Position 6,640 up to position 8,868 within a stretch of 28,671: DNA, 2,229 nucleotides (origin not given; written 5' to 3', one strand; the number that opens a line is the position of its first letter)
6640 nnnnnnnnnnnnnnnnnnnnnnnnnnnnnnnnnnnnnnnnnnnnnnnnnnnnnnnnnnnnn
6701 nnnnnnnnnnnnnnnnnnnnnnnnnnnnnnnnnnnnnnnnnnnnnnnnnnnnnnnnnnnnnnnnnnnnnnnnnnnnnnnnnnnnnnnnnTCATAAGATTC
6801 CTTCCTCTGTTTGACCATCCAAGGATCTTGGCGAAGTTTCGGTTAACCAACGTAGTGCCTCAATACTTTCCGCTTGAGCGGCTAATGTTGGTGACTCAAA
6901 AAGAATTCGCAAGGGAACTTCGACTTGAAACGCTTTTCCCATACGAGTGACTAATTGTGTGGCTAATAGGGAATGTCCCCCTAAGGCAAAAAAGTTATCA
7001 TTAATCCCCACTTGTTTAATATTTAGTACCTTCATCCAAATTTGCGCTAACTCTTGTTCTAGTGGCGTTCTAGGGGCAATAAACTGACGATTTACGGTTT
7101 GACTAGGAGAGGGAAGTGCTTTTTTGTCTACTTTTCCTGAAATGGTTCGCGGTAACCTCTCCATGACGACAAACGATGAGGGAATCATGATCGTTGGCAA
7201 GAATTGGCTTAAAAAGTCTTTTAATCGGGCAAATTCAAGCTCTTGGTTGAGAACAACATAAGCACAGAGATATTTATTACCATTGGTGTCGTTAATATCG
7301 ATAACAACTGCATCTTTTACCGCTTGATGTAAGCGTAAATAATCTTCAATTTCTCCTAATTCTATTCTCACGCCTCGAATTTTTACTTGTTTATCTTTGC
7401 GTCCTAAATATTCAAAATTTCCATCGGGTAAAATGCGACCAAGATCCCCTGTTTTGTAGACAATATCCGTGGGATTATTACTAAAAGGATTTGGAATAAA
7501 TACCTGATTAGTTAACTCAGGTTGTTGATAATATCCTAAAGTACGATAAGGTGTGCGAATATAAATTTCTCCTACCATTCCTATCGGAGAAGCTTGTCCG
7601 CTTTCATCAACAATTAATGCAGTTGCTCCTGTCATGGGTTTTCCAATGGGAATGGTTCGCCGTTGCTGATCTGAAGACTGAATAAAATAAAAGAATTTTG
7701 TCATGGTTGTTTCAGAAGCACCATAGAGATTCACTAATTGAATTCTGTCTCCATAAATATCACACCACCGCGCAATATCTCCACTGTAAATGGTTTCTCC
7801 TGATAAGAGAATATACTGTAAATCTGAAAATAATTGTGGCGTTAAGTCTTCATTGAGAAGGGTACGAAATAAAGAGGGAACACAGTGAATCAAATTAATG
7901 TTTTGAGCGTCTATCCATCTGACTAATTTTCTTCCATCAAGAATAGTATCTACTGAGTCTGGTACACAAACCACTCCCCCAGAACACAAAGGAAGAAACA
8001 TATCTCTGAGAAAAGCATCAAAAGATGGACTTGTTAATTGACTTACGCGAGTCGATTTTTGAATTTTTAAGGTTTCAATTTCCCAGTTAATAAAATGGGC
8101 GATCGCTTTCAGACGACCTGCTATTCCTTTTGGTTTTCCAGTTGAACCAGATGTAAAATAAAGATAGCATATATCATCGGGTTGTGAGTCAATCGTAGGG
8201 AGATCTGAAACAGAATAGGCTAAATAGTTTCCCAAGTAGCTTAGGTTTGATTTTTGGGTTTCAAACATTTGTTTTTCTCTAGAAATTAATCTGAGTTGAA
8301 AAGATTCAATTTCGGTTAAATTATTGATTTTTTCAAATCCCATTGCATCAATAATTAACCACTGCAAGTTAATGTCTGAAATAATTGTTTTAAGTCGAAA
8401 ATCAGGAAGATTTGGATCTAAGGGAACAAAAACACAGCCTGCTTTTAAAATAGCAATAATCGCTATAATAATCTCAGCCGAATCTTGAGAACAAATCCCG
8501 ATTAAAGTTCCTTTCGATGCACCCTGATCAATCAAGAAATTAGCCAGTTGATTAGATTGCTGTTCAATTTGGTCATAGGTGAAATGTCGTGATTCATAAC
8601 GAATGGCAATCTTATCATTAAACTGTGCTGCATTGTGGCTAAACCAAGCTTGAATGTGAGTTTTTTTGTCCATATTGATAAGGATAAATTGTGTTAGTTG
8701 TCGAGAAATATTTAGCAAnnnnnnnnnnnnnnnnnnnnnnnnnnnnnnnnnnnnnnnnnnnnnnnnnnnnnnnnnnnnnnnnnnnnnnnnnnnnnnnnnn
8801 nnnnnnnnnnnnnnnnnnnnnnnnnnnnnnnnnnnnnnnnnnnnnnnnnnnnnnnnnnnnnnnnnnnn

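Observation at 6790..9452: McyF-like racemase next to a stand-alone A-T whose code begins DARH, the microcystin signature for directly loaded acidic D-amino acids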

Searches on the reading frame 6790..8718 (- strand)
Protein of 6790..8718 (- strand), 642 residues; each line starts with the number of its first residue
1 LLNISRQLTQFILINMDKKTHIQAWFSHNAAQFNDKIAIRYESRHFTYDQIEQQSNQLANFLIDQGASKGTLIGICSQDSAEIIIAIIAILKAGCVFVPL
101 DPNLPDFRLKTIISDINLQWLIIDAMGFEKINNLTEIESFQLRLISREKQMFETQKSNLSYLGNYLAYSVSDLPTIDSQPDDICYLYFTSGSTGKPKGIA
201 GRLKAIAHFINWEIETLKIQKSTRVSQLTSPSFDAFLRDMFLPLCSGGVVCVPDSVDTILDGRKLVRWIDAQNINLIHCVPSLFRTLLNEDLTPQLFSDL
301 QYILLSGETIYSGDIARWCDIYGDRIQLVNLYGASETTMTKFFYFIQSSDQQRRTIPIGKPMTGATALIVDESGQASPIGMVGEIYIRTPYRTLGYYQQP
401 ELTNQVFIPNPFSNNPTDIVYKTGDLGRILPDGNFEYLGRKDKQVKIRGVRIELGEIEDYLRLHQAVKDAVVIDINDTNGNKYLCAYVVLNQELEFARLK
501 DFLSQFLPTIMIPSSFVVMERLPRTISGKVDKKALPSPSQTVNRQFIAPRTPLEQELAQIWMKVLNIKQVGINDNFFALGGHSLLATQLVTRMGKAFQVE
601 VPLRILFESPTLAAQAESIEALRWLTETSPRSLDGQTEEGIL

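Call 4: search_protein_families(library=pfam, proteins=[window:6790-8718:-], max_evalue=0.001)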
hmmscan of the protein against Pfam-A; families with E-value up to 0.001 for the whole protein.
window:6790-8718:- (642 aa): 3 families
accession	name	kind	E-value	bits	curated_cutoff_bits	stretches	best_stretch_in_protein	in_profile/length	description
PF00501.34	AMP-binding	-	2.3e-70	237.8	29.9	1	26-397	1-384/384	AMP-binding enzyme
PF00550.31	PP-binding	-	2.2e-15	57.1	20.8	1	555-617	1-65/67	Phosphopantetheine attachment site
PF13193.12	AMP-binding_C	-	7.4e-12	46.5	24.5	1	456-529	1-76/76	AMP-binding enzyme C-terminal domain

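Call 7: search_solved_structures(query=window:6790-8718:-, max_evalue=1e-20, show_alignments=0)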
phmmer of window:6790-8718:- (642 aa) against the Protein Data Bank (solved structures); distinct sequences matched with E-value up to 1e-20: 94 (the best 60 are shown).
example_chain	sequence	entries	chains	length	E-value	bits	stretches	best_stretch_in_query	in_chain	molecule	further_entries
6mfz_A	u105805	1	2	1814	5.6e-176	590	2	27-617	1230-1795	Linear gramicidin synthase subunit A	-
9be3_A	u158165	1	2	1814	1.4e-175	588.7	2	27-617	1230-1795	Linear gramicidin synthase subunit A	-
9meh_A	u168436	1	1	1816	1.4e-175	588.7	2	27-617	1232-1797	Linear gramicidin synthase subunit A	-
9be4_A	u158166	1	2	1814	5.6e-175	586.7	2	27-617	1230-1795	Linear gramicidin synthase subunit A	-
6mfy_A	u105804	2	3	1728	1e-158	533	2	25-636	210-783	Linear gramicidin synthase subunit A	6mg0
8xjz_C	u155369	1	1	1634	1.3e-117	397.3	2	32-617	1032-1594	Peptide synthetase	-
9bfd_B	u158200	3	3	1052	4.3e-115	388.9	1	24-620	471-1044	Tyrocidine synthase 2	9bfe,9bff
9bfd_A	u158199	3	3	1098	2e-103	350.3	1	4-616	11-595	Tyrocidine synthase 1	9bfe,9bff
8jbr_A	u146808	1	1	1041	2.4e-100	340.2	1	25-616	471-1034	McyA protein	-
2vsq_A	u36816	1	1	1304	7.5e-100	338.6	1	22-614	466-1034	SURFACTIN SYNTHETASE SUBUNIT 3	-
5u89_A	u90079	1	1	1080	1.3e-94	321.3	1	25-620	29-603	Amino acid adenylation domain protein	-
9lcq_A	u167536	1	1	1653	5.2e-94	319.3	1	29-623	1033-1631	PvdL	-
9lcp_A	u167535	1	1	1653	5.2e-94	319.3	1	29-623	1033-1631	PvdL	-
4d4g_A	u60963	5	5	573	6.2e-94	319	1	23-573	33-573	APNAA1 | APNA A1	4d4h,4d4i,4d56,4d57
7ly4_E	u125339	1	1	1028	9.5e-94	318.4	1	167-622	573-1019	BmdB, bacillamide NRPS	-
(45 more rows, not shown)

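Call 12: find_homologous_proteins(query=window:6790-8673:-, max_evalue=1e-50)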
Query window:6790-8673:- (627 aa): 5504 proteins with E <= 1e-50 among 8000 candidates; the best 120 are listed.
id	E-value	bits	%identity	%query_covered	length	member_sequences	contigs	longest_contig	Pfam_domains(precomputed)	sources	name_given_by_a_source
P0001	0.0e+0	1423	100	100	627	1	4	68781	PF00550.32,PF00501.35,PF13193.13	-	-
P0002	0.0e+0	1243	87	100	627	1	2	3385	PF00550.32,PF00501.35,PF13193.13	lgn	-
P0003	0.0e+0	1023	70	100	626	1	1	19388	PF00550.32,PF00501.35,PF13193.13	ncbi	-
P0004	4.4e-296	1002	69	98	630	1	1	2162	PF00550.32,PF00501.35,PF13193.13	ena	-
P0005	7.5e-283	958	67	100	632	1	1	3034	PF00550.32,PF00501.35,PF13193.13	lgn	-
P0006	4.2e-282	955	66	100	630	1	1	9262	PF00550.32,PF00501.35,PF13193.13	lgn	-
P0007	6.8e-282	955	66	100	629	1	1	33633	PF00550.32,PF00501.35,PF13193.13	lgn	-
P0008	2.2e-281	953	66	100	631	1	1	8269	PF00550.32,PF00501.35,PF13193.13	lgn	-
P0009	1.0e-280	951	66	99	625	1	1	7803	PF00550.32,PF00501.35,PF13193.13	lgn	-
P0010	2.1e-278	943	66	100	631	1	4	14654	PF00550.32,PF00501.35,PF13193.13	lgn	-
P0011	2.8e-277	939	66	100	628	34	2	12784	PF00550.32,PF00501.35,PF13193.13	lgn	-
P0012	4.9e-277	939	66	100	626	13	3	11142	PF00550.32,PF00501.35,PF13193.13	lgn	-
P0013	7.6e-277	938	65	100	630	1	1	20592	PF00550.32,PF00501.35,PF13193.13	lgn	-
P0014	7.7e-277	938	66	100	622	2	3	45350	PF00550.32,PF00501.35,PF13193.13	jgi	jgi:amino acid adenylation domain-containing protein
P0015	1.2e-275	934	65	97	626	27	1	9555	PF00550.32,PF00501.35,PF13193.13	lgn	-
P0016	2.7e-275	933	64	100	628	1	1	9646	PF00550.32,PF00501.35,PF13193.13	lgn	-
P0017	3.1e-275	933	65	100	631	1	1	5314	PF00550.32,PF00501.35,PF13193.13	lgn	-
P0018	5.8e-275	932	66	100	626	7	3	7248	PF00550.32,PF00501.35,PF13193.13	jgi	jgi:amino acid adenylation domain-containing protein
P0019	3.0e-274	929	65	98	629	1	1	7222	PF00550.32,PF00501.35,PF13193.13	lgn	-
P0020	7.2e-272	922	64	100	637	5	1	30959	PF00550.32,PF00501.35,PF13193.13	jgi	jgi:amino acid adenylation domain-containing protein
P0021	1.6e-271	920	64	98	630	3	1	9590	PF00550.32,PF00501.35,PF13193.13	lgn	-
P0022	2.8e-270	916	65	99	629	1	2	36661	PF00550.32,PF00501.35,PF13193.13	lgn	-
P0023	1.7e-269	914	64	100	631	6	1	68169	PF00550.32,PF00501.35,PF13193.13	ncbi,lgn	-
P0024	3.5e-269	913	65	100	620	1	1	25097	PF00550.32,PF00501.35,PF13193.13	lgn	-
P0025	1.1e-268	911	65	100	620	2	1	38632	PF00550.32,PF00501.35,PF13193.13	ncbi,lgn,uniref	ncbi:non-ribosomal peptide synthetase [Nostoc sp. CCY0012]|uniref:non-ribosomal peptide synthetase n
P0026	8.8e-268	908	62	100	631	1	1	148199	PF00550.32,PF00501.35,PF13193.13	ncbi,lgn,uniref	ncbi:non-ribosomal peptide synthetase [Calothrix sp. CCY 0018]|uniref:non-ribosomal peptide syntheta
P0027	1.0e-264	898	63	100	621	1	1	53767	PF00550.32,PF00501.35,PF13193.13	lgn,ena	-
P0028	2.3e-259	880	61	99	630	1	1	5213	PF00550.32,PF00501.35,PF13193.13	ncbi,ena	-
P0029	2.7e-254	864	62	96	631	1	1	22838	PF00550.32,PF00501.35,PF13193.13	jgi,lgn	jgi:amino acid adenylation domain-containing protein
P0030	3.8e-240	817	57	98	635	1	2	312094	PF00550.32,PF00501.35,PF13193.13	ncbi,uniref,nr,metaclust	ncbi:non-ribosomal peptide synthetase [Mastigocoleus testarum]|uniref:Carrier domain-containing prot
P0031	1.7e-239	815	57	100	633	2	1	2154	PF00550.32,PF00501.35,PF13193.13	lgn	-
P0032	1.5e-230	785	57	95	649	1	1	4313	PF00550.32,PF00501.35,PF13193.13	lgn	-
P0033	2.4e-230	784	71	77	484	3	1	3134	PF00550.32,PF00501.35,PF13193.13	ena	-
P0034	8.5e-230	783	57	95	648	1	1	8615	PF00550.32,PF00501.35,PF13193.13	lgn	-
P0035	1.0e-228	779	57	97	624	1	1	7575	PF00550.32,PF00501.35,PF13193.13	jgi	jgi:amino acid adenylation domain-containing protein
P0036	6.9e-228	776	55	96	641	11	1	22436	PF00550.32,PF00501.35,PF13193.13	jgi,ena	-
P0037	9.9e-228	776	57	96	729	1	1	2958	PF00668.26,PF00550.32,PF00501.35,PF13193.13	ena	-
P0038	1.2e-225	769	56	95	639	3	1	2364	PF00550.32,PF00501.35,PF13193.13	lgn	-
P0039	1.3e-225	769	54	96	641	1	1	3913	PF00550.32,PF00501.35,PF13193.13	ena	-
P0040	1.1e-224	766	54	97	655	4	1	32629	PF00550.32,PF00501.35,PF13193.13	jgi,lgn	jgi:amino acid adenylation domain-containing protein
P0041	1.3e-224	765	54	96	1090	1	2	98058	PF00668.26,PF00550.32,PF00501.35,PF13193.13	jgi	jgi:amino acid adenylation domain-containing protein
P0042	1.9e-224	765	56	96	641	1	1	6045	PF00550.32,PF00501.35,PF13193.13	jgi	jgi:amino acid adenylation domain-containing protein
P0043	4.7e-224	764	53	95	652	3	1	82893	PF00550.32,PF00501.35,PF13193.13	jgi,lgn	jgi:amino acid adenylation domain-containing protein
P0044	5.0e-224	764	53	96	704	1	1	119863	PF00668.26,PF00550.32,PF00501.35,PF13193.13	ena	-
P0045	5.5e-224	763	54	95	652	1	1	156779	PF00550.32,PF00501.35,PF13193.13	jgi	jgi:amino acid adenylation domain-containing protein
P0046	6.3e-223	760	55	96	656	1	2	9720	PF00550.32,PF00501.35,PF13193.13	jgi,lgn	jgi:amino acid adenylation domain-containing protein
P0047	7.8e-223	760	57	95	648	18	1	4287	PF00550.32,PF00501.35,PF13193.13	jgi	jgi:amino acid adenylation domain-containing protein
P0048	1.0e-222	759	55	100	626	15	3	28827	PF00550.32,PF00501.35,PF13193.13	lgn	-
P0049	1.5e-222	759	54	97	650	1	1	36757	PF00550.32,PF00501.35,PF13193.13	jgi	jgi:amino acid adenylation domain-containing protein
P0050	2.0e-222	758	54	95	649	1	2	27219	PF00550.32,PF00501.35,PF13193.13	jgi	jgi:amino acid adenylation domain-containing protein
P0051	2.2e-222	758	54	95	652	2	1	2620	PF00550.32,PF00501.35,PF13193.13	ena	-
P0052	7.0e-222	756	55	96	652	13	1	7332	PF00550.32,PF00501.35,PF13193.13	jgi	jgi:amino acid adenylation domain-containing protein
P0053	1.5e-221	755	60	88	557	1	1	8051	PF00550.32,PF00501.35,PF13193.13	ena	-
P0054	5.2e-221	754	53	96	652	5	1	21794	PF00550.32,PF00501.35,PF13193.13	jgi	jgi:amino acid adenylation domain-containing protein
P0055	2.0e-220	752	54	95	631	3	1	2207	PF00550.32,PF00501.35,PF13193.13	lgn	-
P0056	4.2e-220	751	54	97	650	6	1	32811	PF00550.32,PF00501.35,PF13193.13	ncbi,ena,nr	ncbi:MAG TPA: non-ribosomal peptide synthetase [Pyrinomonadaceae bacterium]|nr:non-ribosomal peptide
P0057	5.3e-220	750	53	97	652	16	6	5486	PF00550.32,PF00501.35,PF13193.13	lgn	-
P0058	2.4e-218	745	53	95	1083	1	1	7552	PF00668.26,PF00550.32,PF00501.35,PF13193.13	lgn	-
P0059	2.5e-218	745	54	96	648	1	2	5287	PF00550.32,PF00501.35,PF13193.13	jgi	-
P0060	3.1e-218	744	53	97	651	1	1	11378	PF00550.32,PF00501.35,PF13193.13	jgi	jgi:amino acid adenylation domain-containing protein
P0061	3.8e-218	744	53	98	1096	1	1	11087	PF00668.26,PF00550.32,PF00501.35,PF13193.13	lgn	-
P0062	1.2e-217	742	54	97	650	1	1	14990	PF00550.32,PF00501.35,PF13193.13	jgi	jgi:amino acid adenylation domain-containing protein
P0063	3.9e-217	741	52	97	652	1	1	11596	PF00550.32,PF00501.35,PF13193.13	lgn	-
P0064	8.9e-217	740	54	96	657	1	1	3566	PF00550.32,PF00501.35,PF13193.13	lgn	-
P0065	1.1e-216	739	52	95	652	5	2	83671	PF00550.32,PF00501.35,PF13193.13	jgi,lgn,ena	jgi:amino acid adenylation domain-containing protein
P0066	1.3e-216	739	54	95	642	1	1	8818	PF00550.32,PF00501.35,PF13193.13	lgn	-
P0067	5.6e-216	737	53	99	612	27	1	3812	PF00550.32,PF00501.35,PF13193.13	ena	-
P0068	5.8e-216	737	51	96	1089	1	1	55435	PF00668.26,PF00550.32,PF00501.35,PF13193.13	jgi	jgi:amino acid adenylation domain-containing protein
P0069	8.7e-216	736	53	97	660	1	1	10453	PF00550.32,PF00501.35,PF13193.13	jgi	jgi:amino acid adenylation domain-containing protein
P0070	8.8e-216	736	52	96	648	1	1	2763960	PF00550.32,PF00501.35,PF13193.13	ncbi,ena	-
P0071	1.0e-215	736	53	95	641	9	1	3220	PF00550.32,PF00501.35,PF13193.13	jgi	jgi:amino acid adenylation domain-containing protein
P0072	1.7e-215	735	53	99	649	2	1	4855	PF00550.32,PF00501.35,PF13193.13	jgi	jgi:amino acid adenylation domain-containing protein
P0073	2.2e-215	735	52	96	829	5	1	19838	PF00668.26,PF00550.32,PF00501.35,PF13193.13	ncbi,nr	ncbi:MAG TPA: amino acid adenylation domain-containing protein, partial [Pyrinomonadaceae bacterium]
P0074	9.2e-215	733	53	95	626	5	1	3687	PF00550.32,PF00501.35,PF13193.13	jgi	jgi:amino acid adenylation domain-containing protein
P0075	1.7e-214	732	53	97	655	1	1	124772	PF00550.32,PF00501.35,PF13193.13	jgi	jgi:amino acid adenylation domain-containing protein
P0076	3.1e-214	731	51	97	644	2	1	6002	PF00550.32,PF00501.35,PF13193.13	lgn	-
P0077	4.6e-214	731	53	98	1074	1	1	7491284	PF00668.26,PF00550.32,PF00501.35,PF13193.13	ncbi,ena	-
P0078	4.7e-214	731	53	98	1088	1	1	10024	PF00668.26,PF00550.32,PF00501.35,PF13193.13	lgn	-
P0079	4.7e-214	731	55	95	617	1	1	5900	PF00550.32,PF00501.35,PF13193.13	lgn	-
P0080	1.4e-213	729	52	94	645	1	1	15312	PF00550.32,PF00501.35,PF13193.13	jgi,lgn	jgi:amino acid adenylation domain-containing protein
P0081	1.9e-213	729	53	98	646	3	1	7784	PF00550.32,PF00501.35,PF13193.13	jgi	jgi:amino acid adenylation domain-containing protein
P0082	1.7e-212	726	53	96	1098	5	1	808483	PF00668.26,PF00550.32,PF00501.35,PF13193.13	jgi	jgi:amino acid adenylation domain-containing protein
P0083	2.3e-212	725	52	96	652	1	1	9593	PF00550.32,PF00501.35,PF13193.13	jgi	jgi:amino acid adenylation domain-containing protein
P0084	3.6e-212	724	52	98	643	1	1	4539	PF00550.32,PF00501.35,PF13193.13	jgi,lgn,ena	-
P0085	4.4e-212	724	53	97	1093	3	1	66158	PF00668.26,PF00550.32,PF00501.35,PF13193.13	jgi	jgi:amino acid adenylation domain-containing protein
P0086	6.7e-212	724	51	95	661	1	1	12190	PF00550.32,PF00501.35,PF13193.13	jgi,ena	-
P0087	7.7e-212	723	53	96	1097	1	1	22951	PF00668.26,PF00550.32,PF00501.35,PF13193.13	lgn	-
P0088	1.2e-211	723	51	96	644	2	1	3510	PF00550.32,PF00501.35,PF13193.13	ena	-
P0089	2.2e-211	722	52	96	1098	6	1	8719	PF00668.26,PF00550.32,PF00501.35,PF13193.13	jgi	-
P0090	2.6e-211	722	52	96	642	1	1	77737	PF00550.32,PF00501.35,PF13193.13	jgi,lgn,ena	-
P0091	5.1e-211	721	51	100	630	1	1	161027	PF00550.32,PF00501.35,PF13193.13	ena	-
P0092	5.9e-211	720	52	95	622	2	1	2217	PF00550.32,PF00501.35,PF13193.13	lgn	-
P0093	9.6e-211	720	52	95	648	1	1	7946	PF00550.32,PF00501.35,PF13193.13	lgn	-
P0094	1.0e-210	720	53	96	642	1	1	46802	PF00550.32,PF00501.35,PF13193.13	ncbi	ncbi:MAG: amino acid adenylation domain-containing protein [Pyrinomonadaceae bacterium]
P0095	1.1e-210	719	52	97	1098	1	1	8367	PF00668.26,PF00550.32,PF00501.35,PF13193.13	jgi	jgi:amino acid adenylation domain-containing protein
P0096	1.2e-210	719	53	95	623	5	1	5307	PF00550.32,PF00501.35,PF13193.13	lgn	-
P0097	1.5e-210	719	53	95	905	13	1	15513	PF00550.32,PF00501.35,PF13193.13,PF00975.27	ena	-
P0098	2.1e-210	719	54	94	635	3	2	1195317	PF00550.32,PF00501.35,PF13193.13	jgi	jgi:amino acid adenylation domain-containing protein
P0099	2.2e-210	718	53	96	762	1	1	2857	PF00668.26,PF00550.32,PF00501.35,PF13193.13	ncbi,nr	ncbi:MAG TPA: amino acid adenylation domain-containing protein, partial [Pyrinomonadaceae bacterium]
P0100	5.8e-210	717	50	99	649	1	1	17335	PF00550.32,PF00501.35,PF13193.13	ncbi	-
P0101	7.4e-210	717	54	96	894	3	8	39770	PF00550.32,PF00501.35,PF13193.13,PF00975.27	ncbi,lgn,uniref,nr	ncbi:MAG: amino acid adenylation domain-containing protein [Sodalinema sp.]|uniref:amino acid adenyl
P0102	1.6e-209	716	52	95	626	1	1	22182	PF00550.32,PF00501.35,PF13193.13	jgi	jgi:amino acid adenylation domain-containing protein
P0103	1.6e-209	716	53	95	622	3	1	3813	PF00550.32,PF00501.35,PF13193.13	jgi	jgi:amino acid adenylation domain-containing protein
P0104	1.6e-209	716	53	96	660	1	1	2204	PF00550.32,PF00501.35,PF13193.13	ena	-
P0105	1.9e-209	715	51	96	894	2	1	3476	PF00550.32,PF00501.35,PF13193.13,PF00975.27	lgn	-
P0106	2.5e-209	715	51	95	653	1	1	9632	PF00550.32,PF00501.35,PF13193.13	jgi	jgi:amino acid adenylation domain-containing protein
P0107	2.7e-209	715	52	97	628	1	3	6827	PF00550.32,PF00501.35,PF13193.13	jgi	jgi:amino acid adenylation domain-containing protein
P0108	2.8e-209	715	52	95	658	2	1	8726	PF00550.32,PF00501.35,PF13193.13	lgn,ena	-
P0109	3.9e-209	714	50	96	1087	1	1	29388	PF00668.26,PF00550.32,PF00501.35,PF13193.13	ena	-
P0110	5.3e-209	714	51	98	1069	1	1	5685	PF00668.26,PF00550.32,PF00501.35,PF13193.13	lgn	-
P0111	7.3e-209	714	51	96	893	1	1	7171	PF00550.32,PF00501.35,PF13193.13,PF00975.27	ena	-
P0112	7.8e-209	713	51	99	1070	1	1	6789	PF00668.26,PF00550.32,PF00501.35,PF13193.13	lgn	-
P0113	1.0e-208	713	52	95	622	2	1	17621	PF00550.32,PF00501.35,PF13193.13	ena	-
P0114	1.6e-208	712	49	100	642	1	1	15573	PF00550.32,PF00501.35,PF13193.13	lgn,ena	-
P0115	4.5e-208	711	51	99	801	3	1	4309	PF00668.26,PF00550.32,PF00501.35,PF13193.13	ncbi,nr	ncbi:MAG TPA: amino acid adenylation domain-containing protein, partial [Pyrinomonadaceae bacterium]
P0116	4.6e-208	711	50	99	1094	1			PF00668.26,PF00550.32,PF00501.35,PF13193.13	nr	nr:AMP-dependent synthetase and ligase [uncultured bacterium]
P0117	4.6e-208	711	52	96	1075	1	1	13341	PF00668.26,PF00550.32,PF00501.35,PF13193.13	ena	-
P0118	6.0e-208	710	53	97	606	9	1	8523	PF00550.32,PF00501.35,PF13193.13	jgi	jgi:amino acid adenylation domain-containing protein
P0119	8.6e-208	710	53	95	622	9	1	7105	PF00550.32,PF00501.35,PF13193.13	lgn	-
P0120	1.1e-207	710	50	96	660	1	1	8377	PF00550.32,PF00501.35,PF13193.13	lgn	-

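Call 16: find_encoding_contigs(protein=P0026, flank=10000, max_places=2)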
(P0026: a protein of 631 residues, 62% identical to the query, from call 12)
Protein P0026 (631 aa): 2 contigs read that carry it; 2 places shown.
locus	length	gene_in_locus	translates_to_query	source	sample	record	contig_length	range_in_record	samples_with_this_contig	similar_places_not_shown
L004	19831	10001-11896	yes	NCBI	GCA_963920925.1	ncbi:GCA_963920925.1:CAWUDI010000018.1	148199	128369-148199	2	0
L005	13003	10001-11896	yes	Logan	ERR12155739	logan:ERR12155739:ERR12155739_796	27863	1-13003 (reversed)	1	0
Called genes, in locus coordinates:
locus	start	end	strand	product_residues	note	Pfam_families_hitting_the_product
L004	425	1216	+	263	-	PF22814:WelO5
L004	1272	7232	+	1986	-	PF00668:Condensation, PF00501:AMP-binding, PF13193:AMP-binding_C, PF00550:PP-binding, PF00668:Condensation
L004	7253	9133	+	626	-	PF13522:GATase_6, PF12481:DUF3700 (weak), PF13537:GATase_7, PF00733:Asn_synthase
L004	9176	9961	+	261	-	PF01177:Asp_Glu_race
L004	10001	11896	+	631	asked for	PF00501:AMP-binding, PF13193:AMP-binding_C, PF00550:PP-binding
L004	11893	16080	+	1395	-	PF18563:TubC_N, PF00668:Condensation, PF00501:AMP-binding, PF13193:AMP-binding_C, PF00550:PP-binding, PF00975:Thioesterase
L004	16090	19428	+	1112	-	PF13575:DUF4135, PF05147:LANC_like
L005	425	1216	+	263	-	PF22814:WelO5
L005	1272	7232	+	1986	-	PF00668:Condensation, PF00501:AMP-binding, PF13193:AMP-binding_C, PF00550:PP-binding, PF00668:Condensation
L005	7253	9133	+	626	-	PF13522:GATase_6, PF12481:DUF3700 (weak), PF13537:GATase_7, PF00733:Asn_synthase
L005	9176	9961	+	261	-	PF01177:Asp_Glu_race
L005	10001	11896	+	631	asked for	PF00501:AMP-binding, PF13193:AMP-binding_C, PF00550:PP-binding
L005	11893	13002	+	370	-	?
